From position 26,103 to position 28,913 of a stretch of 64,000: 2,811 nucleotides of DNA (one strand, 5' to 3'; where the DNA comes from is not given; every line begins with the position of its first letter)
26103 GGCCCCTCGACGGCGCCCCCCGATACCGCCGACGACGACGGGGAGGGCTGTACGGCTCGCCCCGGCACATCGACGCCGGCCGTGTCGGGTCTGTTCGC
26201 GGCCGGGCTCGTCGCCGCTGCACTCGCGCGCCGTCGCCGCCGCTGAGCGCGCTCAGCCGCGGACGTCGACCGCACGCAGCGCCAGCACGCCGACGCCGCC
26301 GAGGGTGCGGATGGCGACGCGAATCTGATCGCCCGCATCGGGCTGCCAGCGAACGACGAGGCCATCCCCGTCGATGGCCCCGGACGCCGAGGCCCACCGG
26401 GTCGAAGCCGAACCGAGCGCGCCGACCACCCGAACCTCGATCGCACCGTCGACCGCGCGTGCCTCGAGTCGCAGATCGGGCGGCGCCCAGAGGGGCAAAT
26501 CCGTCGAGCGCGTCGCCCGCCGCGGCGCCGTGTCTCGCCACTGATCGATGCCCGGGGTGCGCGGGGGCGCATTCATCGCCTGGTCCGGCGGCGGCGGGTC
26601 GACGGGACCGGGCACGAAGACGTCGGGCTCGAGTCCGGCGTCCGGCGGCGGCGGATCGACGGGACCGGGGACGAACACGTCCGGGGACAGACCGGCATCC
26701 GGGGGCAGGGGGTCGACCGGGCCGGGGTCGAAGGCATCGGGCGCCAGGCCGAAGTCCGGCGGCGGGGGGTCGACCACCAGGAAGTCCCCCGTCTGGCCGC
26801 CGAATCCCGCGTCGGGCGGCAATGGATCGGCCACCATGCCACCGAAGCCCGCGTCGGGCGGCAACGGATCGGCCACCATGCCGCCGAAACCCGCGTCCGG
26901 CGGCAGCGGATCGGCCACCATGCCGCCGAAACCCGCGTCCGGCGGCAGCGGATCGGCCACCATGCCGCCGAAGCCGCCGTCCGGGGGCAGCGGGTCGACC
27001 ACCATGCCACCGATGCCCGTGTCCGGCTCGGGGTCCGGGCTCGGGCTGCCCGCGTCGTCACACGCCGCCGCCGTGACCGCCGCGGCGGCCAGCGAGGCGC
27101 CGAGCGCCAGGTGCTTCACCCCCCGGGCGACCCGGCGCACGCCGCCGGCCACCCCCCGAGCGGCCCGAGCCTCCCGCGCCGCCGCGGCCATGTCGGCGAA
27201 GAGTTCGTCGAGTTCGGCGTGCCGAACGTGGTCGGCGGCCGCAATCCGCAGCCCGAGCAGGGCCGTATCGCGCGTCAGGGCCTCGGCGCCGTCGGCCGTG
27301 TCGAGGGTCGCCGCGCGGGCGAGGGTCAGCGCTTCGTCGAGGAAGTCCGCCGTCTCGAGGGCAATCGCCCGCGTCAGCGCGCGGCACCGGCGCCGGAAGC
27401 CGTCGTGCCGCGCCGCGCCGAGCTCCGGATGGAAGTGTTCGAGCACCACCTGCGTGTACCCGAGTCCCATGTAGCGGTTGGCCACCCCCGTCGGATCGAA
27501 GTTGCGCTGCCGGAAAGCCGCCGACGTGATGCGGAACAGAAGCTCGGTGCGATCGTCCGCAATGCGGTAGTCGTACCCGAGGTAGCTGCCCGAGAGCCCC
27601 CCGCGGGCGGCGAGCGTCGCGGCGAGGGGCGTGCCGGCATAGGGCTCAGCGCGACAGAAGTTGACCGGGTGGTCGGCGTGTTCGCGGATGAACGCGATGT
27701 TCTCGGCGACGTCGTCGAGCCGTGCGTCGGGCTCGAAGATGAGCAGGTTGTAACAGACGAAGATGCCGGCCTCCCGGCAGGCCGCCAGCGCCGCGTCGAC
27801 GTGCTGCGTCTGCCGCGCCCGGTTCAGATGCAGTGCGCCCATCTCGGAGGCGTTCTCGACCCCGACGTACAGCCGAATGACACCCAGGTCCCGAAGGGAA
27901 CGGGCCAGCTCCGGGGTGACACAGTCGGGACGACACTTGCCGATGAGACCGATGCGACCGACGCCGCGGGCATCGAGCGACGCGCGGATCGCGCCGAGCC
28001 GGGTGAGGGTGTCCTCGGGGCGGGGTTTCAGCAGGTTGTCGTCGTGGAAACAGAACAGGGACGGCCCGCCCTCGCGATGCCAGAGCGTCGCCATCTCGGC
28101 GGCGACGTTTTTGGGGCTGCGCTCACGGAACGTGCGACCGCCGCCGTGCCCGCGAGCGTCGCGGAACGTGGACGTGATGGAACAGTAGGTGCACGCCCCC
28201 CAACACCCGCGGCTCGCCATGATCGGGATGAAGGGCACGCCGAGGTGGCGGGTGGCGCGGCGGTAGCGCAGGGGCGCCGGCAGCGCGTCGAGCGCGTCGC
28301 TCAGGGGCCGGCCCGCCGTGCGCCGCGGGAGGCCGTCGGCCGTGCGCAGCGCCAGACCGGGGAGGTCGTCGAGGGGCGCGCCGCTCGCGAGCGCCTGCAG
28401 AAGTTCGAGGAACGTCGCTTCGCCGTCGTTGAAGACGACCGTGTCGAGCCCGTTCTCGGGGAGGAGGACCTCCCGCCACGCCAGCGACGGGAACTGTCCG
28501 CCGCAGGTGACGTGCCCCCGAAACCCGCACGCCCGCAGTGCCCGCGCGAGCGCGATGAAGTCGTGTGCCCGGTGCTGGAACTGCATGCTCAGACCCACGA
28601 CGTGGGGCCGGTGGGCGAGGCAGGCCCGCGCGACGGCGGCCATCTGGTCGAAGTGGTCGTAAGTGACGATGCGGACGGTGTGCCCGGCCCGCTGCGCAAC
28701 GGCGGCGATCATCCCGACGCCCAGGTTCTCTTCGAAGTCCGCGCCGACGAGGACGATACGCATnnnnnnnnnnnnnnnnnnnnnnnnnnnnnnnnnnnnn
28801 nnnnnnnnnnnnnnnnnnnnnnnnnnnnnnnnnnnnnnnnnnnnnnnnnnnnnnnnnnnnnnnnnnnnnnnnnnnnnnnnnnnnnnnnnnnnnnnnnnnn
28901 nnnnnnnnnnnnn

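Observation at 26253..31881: B12-binding radical SAM enzyme that runs stop-less into a lipoprotein-like Pro-rich repeat region, downstream of a 994-aa Cys-repeat lipoprotein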

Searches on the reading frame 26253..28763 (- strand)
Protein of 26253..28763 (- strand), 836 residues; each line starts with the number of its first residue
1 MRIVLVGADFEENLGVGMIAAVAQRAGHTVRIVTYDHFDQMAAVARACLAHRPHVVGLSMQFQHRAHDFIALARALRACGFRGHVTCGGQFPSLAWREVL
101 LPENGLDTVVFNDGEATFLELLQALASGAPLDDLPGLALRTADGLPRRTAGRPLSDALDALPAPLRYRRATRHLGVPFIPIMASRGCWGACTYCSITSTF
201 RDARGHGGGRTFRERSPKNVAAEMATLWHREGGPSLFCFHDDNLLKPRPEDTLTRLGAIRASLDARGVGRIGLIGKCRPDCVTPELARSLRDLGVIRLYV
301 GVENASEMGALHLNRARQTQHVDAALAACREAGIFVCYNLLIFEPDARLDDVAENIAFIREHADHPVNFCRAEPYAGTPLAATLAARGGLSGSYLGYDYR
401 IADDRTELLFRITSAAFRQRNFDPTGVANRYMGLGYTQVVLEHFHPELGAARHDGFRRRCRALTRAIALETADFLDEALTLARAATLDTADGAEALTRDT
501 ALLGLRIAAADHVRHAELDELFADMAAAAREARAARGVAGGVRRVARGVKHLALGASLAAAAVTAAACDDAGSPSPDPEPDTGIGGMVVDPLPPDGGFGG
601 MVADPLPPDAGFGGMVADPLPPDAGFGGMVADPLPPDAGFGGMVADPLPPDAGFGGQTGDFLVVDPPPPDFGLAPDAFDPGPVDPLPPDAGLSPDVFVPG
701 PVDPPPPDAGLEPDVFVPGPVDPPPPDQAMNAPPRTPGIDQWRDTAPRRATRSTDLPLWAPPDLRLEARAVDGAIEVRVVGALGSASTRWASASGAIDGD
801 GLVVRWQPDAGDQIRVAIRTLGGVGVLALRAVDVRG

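Call 6: search_protein_families(library=pfam, proteins=[window:26253-28763:-], max_evalue=0.01)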
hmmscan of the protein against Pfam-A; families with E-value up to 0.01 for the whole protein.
window:26253-28763:- (836 aa): 2 families
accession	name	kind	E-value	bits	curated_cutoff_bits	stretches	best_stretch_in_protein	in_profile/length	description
PF02310.24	B12-binding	-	4.3e-15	56.1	32.1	1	11-121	12-120/121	B12 binding domain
PF04055.27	Radical_SAM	-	6.1e-14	53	29.5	1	184-343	4-151/166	Radical SAM superfamily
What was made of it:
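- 28401..28733 (-): B12-binding (Rossmann-like) domain, aa 11-121. Pfam PF02310, E=4e-15 (call 6).
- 27564..28238 (-): Radical SAM partial TIM-barrel core, aa 176-400. CxxxCxxC is at aa 187-194 (28182-28205). Four family-specific conserved Cys lie on barrel strands: C238, C277, C337, C370. Pfam PF04055, E=6e-14 (call 6).
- On Class B (B12-binding) radical SAM enzymes: PF02310 at aa 11-121, E=4e-15, 56 bits against a cut-off of 32 (call 6).
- Checked: Pfam finds B12-binding at aa 11-121 and Radical_SAM at aa 184-343 (call 6).
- Domain identity: Pfam B12-binding and Radical_SAM (call 6).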

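Call 7: search_protein_families(library=ncbifam, proteins=[window:26253-28763:-], max_evalue=0.01)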
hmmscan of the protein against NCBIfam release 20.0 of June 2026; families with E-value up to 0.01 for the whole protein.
window:26253-28763:- (836 aa): 16 families
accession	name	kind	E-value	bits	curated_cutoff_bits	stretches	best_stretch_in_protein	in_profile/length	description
NF050148.1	rSAM_ApyD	equivalog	4.7e-27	94.6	750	1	9-387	21-396/645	RiPP biosynthesis radical SAM protein ApyD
TIGR04367.1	HpnR_B12_rSAM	equivalog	6.7e-24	84.3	650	1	12-383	21-372/490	hopanoid C-3 methylase HpnR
TIGR03471.1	HpnJ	equivalog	1.4e-18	67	577.6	1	121-388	132-391/472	hopanoid biosynthesis associated radical SAM protein HpnJ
TIGR02026.1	BchE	equivalog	5.5e-16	58.5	481.35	1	82-400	92-402/497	magnesium-protoporphyrin IX monomethyl ester anaerobic oxidative cyclase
TIGR03975.1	rSAM_ocin_1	subfamily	1.1e-15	57.3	281.85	1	42-360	118-428/606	RiPP maturation radical SAM C-methyltransferase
TIGR04013.1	B12_SAM_MJ_1487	hypoth_equivalog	1.4e-14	53.7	251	1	40-382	31-355/382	TIGR04013 family B12-binding domain/radical SAM domain-containing protein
TIGR04014.1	B12_SAM_MJ_0865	equivalog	6.2e-14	51.6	360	1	54-383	40-357/434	methyl-coenzyme M reductase glutamine C-methyltransferase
TIGR04072.2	rSAM_ladder_B12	equivalog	3.5e-11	42.4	360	1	14-361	19-348/443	lipid biosynthesis B12-binding/radical SAM protein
NF040546.1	rSAM_CUAEP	equivalog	2e-09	36.7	500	2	286-362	265-341/468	CUAEP/CCAEP-tail radical SAM (seleno)protein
TIGR04479.1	bcpD_PhpK_rSAM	subfamily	8.8e-08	31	600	1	16-363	75-410/504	PhpK family radical SAM P-methyltransferase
NF033712.0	B12_rSAM_KedN5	subfamily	2.1e-07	29.5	700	1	27-165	36-177/624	KedN5 family methylcobalamin-dependent radical SAM C-methyltransferase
NF040542.1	rSAM_RCCLKC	equivalog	3.3e-06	26.5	450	1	25-200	21-202/423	arsinothricin biosynthesis radical SAM protein ArsL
TIGR04385.1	B12_rSAM_cofa1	equivalog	4.8e-06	26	450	1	14-359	21-361/438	B12 lower ligand biosynthesis radical SAM protein BzaD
TIGR04190.1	B12_SAM_Ta0216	equivalog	0.00065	18.4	500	1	43-163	70-190/554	TIGR04190 family B12-binding domain/radical SAM domain protein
TIGR03904.1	SAM_YgiQ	equivalog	0.00098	17.8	462.35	1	181-228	297-336/558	YgiQ family radical SAM protein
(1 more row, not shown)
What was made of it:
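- On Named B12-rSAM equivalogs (ApyD, HpnR, HpnJ, BchE, MgmA, PhpK, KedN5, BzaD): Best scores against cut-offs: 94.6/750 (ApyD), 84/650 (HpnR), 67/578 (HpnJ), 58/481 (BchE), 52/360 (MgmA) (call 7).
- Weak NCBIfam similarity to the hopanoid enzymes HpnR and HpnJ and to a lipid-biosynthesis B12-rSAM (call 7). All NCBIfam lipid-enzyme scores are far below their cut-offs (call 7).
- Tried and rejected: Assignment to a named B12-rSAM family: all NCBIfam scores are far below their cut-offs (call 7).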

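Call 8: find_homologous_proteins(query=window:26253-28763:-, max_evalue=1e-10)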
Query window:26253-28763:- (836 aa): 589 proteins with E <= 1e-10 among 8000 candidates; the best 120 are listed.
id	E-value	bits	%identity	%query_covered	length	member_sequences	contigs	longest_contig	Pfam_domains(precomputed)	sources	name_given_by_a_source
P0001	0.0e+0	1809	96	100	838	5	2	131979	PF04055.28,PF02310.25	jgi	jgi:anaerobic magnesium-protoporphyrin IX monomethyl ester cyclase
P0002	0.0e+0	1566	86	100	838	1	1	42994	PF04055.28,PF02310.25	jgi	jgi:hypothetical protein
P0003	0.0e+0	1292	73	100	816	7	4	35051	PF04055.28,PF02310.25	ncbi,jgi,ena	jgi:radical SAM superfamily enzyme YgiQ (UPF0313 family)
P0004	0.0e+0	1267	71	100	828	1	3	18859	PF04055.28,PF02310.25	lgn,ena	-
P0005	0.0e+0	1200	69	100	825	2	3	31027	PF04055.28,PF02310.25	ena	-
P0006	0.0e+0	1120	64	100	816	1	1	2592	PF04055.28,PF02310.25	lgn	-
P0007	9.2e-274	929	57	100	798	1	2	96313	PF04055.28,PF02310.25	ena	-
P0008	2.1e-271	921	56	100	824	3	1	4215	PF04055.28,PF02310.25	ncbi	-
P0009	5.2e-262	890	57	100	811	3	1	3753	PF04055.28,PF02310.25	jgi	-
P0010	9.9e-262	889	54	100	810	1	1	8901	PF04055.28,PF02310.25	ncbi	-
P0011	3.7e-261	887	55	100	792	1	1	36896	PF04055.28,PF02310.25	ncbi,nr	ncbi:MAG: cobalamin B12-binding domain-containing protein [Deltaproteobacteria bacterium]|nr:cobalam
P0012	2.3e-260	885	57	100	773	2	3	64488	PF04055.28,PF02310.25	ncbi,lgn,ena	-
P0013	4.9e-260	884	56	100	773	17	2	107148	PF04055.28,PF02310.25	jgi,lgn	-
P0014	1.0e-258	879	55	100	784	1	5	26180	PF04055.28,PF02310.25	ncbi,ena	-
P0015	4.0e-255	867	55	100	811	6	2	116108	PF04055.28,PF02310.25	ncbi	-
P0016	3.4e-252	858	54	100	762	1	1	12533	PF04055.28,PF02310.25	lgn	-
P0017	4.2e-252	857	54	100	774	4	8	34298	PF04055.28,PF02310.25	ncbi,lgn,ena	-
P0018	8.7e-251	853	52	99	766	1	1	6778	PF04055.28,PF02310.25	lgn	-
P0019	2.4e-250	851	54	100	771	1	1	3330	PF04055.28,PF02310.25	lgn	-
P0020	3.9e-250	851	54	100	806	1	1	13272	PF04055.28,PF02310.25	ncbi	-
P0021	2.3e-249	848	61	71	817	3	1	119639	PF04055.28,PF02310.25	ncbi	ncbi:MAG: radical SAM protein [Sandaracinus sp.]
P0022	3.4e-249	848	58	79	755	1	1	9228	PF04055.28,PF02310.25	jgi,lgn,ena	-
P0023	5.2e-249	847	53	99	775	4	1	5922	PF04055.28,PF02310.25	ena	-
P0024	8.6e-249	846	55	99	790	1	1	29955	PF04055.28,PF02310.25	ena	-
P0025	6.4e-248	843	50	100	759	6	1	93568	PF04055.28,PF02310.25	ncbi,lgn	-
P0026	8.6e-248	843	51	100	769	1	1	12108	PF04055.28,PF02310.25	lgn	-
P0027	9.2e-248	843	53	100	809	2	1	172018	PF04055.28,PF02310.25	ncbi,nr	ncbi:MAG: B12-binding domain-containing radical SAM protein [Deltaproteobacteria bacterium]|nr:B12-b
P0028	1.6e-247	842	52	99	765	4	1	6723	PF04055.28,PF02310.25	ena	-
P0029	6.1e-247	840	55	78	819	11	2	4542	PF04055.28,PF02310.25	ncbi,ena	-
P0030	3.2e-246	838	51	100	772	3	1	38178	PF04055.28,PF02310.25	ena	-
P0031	4.5e-246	837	51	100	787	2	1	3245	PF04055.28,PF02310.25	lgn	-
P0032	5.5e-246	837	61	71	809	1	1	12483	PF04055.28,PF02310.25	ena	-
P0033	1.8e-245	835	54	100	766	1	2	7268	PF04055.28,PF02310.25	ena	-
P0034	2.6e-244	832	50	99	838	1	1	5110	PF04055.28,PF02310.25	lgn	-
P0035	9.9e-244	830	60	71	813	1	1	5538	PF04055.28,PF02310.25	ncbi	-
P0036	3.2e-243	828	49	100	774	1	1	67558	PF04055.28,PF02310.25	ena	-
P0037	6.0e-243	827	52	100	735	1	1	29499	PF04055.28,PF02310.25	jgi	jgi:anaerobic magnesium-protoporphyrin IX monomethyl ester cyclase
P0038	6.1e-243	827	52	99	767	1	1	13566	PF04055.28,PF02310.25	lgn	-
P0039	7.1e-243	827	61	69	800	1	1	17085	PF04055.28,PF02310.25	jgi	jgi:radical SAM superfamily enzyme YgiQ (UPF0313 family)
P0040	7.6e-243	827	57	78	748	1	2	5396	PF04055.28,PF02310.25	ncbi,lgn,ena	-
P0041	2.4e-242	825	52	100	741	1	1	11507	PF04055.28,PF02310.25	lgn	-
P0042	3.4e-242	825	60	75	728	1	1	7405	PF04055.28,PF02310.25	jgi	jgi:radical SAM superfamily enzyme YgiQ (UPF0313 family)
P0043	4.4e-242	824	52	99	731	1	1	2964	PF04055.28,PF02310.25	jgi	jgi:radical SAM superfamily enzyme YgiQ (UPF0313 family)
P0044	1.3e-241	823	51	100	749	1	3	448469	PF04055.28,PF02310.25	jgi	-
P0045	1.7e-241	822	50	99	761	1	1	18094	PF04055.28,PF02310.25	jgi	-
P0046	3.0e-241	821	52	100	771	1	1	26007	PF04055.28,PF02310.25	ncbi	-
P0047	4.2e-240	818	50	100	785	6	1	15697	PF04055.28,PF02310.25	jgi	jgi:radical SAM superfamily enzyme YgiQ (UPF0313 family)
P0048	7.4e-240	817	52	100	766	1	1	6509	PF04055.28,PF02310.25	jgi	jgi:radical SAM superfamily enzyme YgiQ (UPF0313 family)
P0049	1.3e-239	816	51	100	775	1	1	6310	PF04055.28,PF02310.25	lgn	-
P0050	1.9e-239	815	53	100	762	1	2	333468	PF04055.28,PF02310.25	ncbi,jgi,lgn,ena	-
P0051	2.0e-239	815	49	100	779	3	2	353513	PF04055.28,PF02310.25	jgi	jgi:anaerobic magnesium-protoporphyrin IX monomethyl ester cyclase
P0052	3.1e-239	815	49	100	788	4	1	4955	PF04055.28,PF02310.25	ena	-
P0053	3.9e-239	814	50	100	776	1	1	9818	PF04055.28,PF02310.25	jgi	jgi:anaerobic magnesium-protoporphyrin IX monomethyl ester cyclase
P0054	5.3e-238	811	52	100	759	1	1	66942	PF04055.28,PF02310.25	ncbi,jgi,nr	ncbi:MAG: radical SAM protein [Deltaproteobacteria bacterium]|nr:radical SAM protein [Deltaproteobac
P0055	5.4e-238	811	57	79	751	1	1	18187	PF04055.28,PF02310.25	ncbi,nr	ncbi:MAG TPA: radical SAM protein [Sandaracinaceae bacterium LLY-WYZ-13_1]|nr:radical SAM protein [S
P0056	5.9e-238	810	52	100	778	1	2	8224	PF04055.28,PF02310.25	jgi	jgi:radical SAM superfamily enzyme YgiQ (UPF0313 family)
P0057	6.5e-238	810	53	99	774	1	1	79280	PF04055.28,PF02310.25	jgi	jgi:radical SAM superfamily enzyme YgiQ (UPF0313 family)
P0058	8.3e-238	810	59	75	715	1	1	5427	PF04055.28,PF02310.25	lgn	-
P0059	1.4e-237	809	49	100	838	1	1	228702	PF04055.28,PF02310.25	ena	-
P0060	1.4e-237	809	51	100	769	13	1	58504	PF04055.28,PF02310.25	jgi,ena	-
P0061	2.6e-237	808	51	100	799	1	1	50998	PF04055.28,PF02310.25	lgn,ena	-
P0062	2.8e-237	808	50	100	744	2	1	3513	PF04055.28,PF02310.25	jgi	jgi:radical SAM superfamily enzyme YgiQ (UPF0313 family)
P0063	3.8e-237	808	51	99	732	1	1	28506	PF04055.28,PF02310.25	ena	-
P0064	3.8e-237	808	48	99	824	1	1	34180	PF04055.28,PF02310.25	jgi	jgi:anaerobic magnesium-protoporphyrin IX monomethyl ester cyclase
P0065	5.2e-237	807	51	100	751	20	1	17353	PF04055.28,PF02310.25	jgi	-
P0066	8.4e-237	807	51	100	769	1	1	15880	PF04055.28,PF02310.25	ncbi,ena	-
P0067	1.4e-236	806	54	99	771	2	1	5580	PF04055.28,PF02310.25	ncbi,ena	-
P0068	4.9e-236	804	61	68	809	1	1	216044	PF04055.28,PF02310.25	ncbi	ncbi:MAG: radical SAM protein [Sandaracinus sp.]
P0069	7.0e-236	804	56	78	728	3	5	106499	PF04055.28,PF02310.25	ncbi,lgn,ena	-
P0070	7.6e-236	803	58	90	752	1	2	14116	PF04055.28,PF02310.25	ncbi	-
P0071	1.0e-235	803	57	75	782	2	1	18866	PF04055.28,PF02310.25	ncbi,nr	ncbi:MAG: B12-binding domain-containing radical SAM protein [Polyangiaceae bacterium]|nr:B12-binding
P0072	4.3e-235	801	50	100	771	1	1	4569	PF04055.28,PF02310.25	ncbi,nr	ncbi:MAG: B12-binding domain-containing radical SAM protein [Myxococcales bacterium]|nr:B12-binding 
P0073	4.6e-235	801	50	100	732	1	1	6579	PF04055.28,PF02310.25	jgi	jgi:anaerobic magnesium-protoporphyrin IX monomethyl ester cyclase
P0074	5.7e-235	801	59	73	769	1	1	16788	PF04055.28,PF02310.25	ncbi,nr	ncbi:MAG: cobalamin-dependent protein [Deltaproteobacteria bacterium]|nr:cobalamin-dependent protein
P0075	9.8e-235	800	57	77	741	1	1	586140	PF04055.28,PF02310.25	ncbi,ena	-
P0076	2.3e-234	799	50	99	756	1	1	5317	PF04055.28,PF02310.25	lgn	-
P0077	3.8e-234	798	47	100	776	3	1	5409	PF04055.28,PF02310.25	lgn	-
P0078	4.5e-234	798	50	100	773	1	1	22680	PF04055.28,PF02310.25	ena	-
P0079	1.3e-233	796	50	100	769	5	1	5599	PF04055.28,PF02310.25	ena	-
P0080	3.7e-233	795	54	100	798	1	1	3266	PF04055.28,PF02310.25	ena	-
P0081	8.2e-233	793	53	100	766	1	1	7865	PF04055.28,PF02310.25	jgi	jgi:radical SAM superfamily enzyme YgiQ (UPF0313 family)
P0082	1.1e-232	793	50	100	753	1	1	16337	PF04055.28,PF02310.25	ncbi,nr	ncbi:MAG: cobalamin-dependent protein [Myxococcales bacterium]|nr:cobalamin-dependent protein [Myxoc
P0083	1.4e-232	793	51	100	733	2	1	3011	PF04055.28,PF02310.25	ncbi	-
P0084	3.4e-232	791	54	77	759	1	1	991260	PF04055.28,PF02310.25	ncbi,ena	-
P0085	3.6e-232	791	52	100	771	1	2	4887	PF04055.28,PF02310.25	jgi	jgi:radical SAM superfamily enzyme YgiQ (UPF0313 family)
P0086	6.4e-232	791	53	100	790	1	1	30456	PF04055.28,PF02310.25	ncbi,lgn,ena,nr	ncbi:MAG: radical SAM protein [Deltaproteobacteria bacterium]|nr:radical SAM protein [Deltaproteobac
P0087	8.2e-232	790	52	100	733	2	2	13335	PF04055.28,PF02310.25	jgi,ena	-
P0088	9.0e-232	790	57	78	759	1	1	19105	PF04055.28,PF02310.25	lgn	-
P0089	1.0e-231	790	50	100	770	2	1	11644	PF04055.28,PF02310.25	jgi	jgi:radical SAM superfamily enzyme YgiQ (UPF0313 family)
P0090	1.4e-231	789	55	75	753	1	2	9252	PF04055.28,PF02310.25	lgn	-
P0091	1.8e-231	789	56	75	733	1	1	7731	PF04055.28,PF02310.25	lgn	-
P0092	3.1e-231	788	49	100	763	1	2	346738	PF04055.28,PF02310.25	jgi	jgi:radical SAM superfamily enzyme YgiQ (UPF0313 family)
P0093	3.5e-231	788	50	99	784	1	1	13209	PF04055.28,PF02310.25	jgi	jgi:anaerobic magnesium-protoporphyrin IX monomethyl ester cyclase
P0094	4.7e-231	788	54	75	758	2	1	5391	PF04055.28,PF02310.25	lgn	-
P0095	5.0e-231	788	49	100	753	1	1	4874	PF04055.28,PF02310.25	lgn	-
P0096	6.2e-231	787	57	74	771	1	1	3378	PF04055.28,PF02310.25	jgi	jgi:radical SAM superfamily enzyme YgiQ (UPF0313 family)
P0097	6.6e-231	787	48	100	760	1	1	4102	PF04055.28,PF02310.25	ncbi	-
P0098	1.7e-230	786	51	100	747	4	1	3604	PF04055.28,PF02310.25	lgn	-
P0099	1.9e-230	786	51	99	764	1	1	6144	PF04055.28,PF02310.25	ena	-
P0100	2.0e-230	786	51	100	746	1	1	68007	PF04055.28,PF02310.25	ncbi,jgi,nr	ncbi:MAG: radical SAM protein [Deltaproteobacteria bacterium]|nr:radical SAM protein [Deltaproteobac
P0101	2.6e-230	785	48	99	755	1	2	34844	PF04055.28,PF02310.25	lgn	-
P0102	2.6e-230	785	61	64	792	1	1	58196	PF04055.28,PF02310.25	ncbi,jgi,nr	ncbi:MAG: B12-binding domain-containing radical SAM protein [Deltaproteobacteria bacterium]|nr:B12-b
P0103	2.7e-230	785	60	68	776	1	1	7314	PF04055.28,PF02310.25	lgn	-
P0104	2.9e-230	785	55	73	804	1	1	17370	PF04055.28,PF02310.25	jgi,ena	-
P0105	3.2e-230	785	50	99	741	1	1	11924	PF04055.28,PF02310.25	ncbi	-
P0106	3.5e-230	785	50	99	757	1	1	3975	PF04055.28,PF02310.25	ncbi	-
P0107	3.7e-230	785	48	99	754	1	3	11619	PF04055.28,PF02310.25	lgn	-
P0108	4.1e-230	785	51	99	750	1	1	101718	PF04055.28,PF02310.25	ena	-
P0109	9.0e-230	783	57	71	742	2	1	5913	PF04055.28,PF02310.25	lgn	-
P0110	1.3e-229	783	49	100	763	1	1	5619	PF04055.28,PF02310.25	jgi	jgi:radical SAM superfamily enzyme YgiQ (UPF0313 family)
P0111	1.4e-229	783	50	100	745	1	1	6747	PF04055.28,PF02310.25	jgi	-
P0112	2.0e-229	782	49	100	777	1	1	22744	PF04055.28,PF02310.25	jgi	jgi:radical SAM superfamily enzyme YgiQ (UPF0313 family)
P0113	2.1e-229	782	48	100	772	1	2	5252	PF04055.28,PF02310.25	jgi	jgi:radical SAM superfamily enzyme YgiQ (UPF0313 family)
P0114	2.6e-229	782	49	100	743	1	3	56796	PF04055.28,PF02310.25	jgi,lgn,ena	-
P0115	2.9e-229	782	56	72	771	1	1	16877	PF04055.28,PF02310.25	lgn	-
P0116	4.1e-229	781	57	77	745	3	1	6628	PF04055.28,PF02310.25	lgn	-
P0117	4.2e-229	781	53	75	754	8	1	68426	PF04055.28,PF02310.25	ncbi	-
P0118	4.7e-229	781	62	67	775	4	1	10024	PF04055.28,PF02310.25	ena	-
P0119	1.1e-228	780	55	76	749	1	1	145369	PF04055.28,PF02310.25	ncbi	-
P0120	1.2e-228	780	54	75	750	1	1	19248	PF04055.28,PF02310.25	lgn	-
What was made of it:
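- The top 120 homologues are 715-838 aa long and mostly cover 100% of the query (call 8).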

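Call 14: find_encoding_contigs(protein=P0084, flank=10000, max_places=2)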
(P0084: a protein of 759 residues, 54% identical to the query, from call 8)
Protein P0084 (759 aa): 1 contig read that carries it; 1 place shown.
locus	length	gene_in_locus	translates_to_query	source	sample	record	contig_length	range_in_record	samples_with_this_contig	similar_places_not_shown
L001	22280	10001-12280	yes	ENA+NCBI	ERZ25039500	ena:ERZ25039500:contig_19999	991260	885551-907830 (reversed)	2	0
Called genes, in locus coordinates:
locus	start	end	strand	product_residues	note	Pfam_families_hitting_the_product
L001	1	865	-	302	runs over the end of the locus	PF00005:ABC_tran, PF13304:AAA_21, PF13732:DrrA1-3_C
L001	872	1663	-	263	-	PF07179:SseB (weak)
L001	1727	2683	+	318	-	PF00561:Abhydrolase_1, PF12697:Abhydrolase_6, PF12146:Hydrolase_4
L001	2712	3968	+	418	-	PF13360:PQQ_2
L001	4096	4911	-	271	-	PF01553:Acyltransferase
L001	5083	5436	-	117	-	-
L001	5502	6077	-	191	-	-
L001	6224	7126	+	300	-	PF00561:Abhydrolase_1, PF12146:Hydrolase_4, PF12697:Abhydrolase_6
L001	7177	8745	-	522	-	PF00149:Metallophos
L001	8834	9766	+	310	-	PF04909:Amidohydro_2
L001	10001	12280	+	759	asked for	PF02310:B12-binding, PF04055:Radical_SAM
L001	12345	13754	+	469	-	-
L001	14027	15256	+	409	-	PF00149:Metallophos (weak)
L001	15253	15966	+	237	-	-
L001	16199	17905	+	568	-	PF01694:Rhomboid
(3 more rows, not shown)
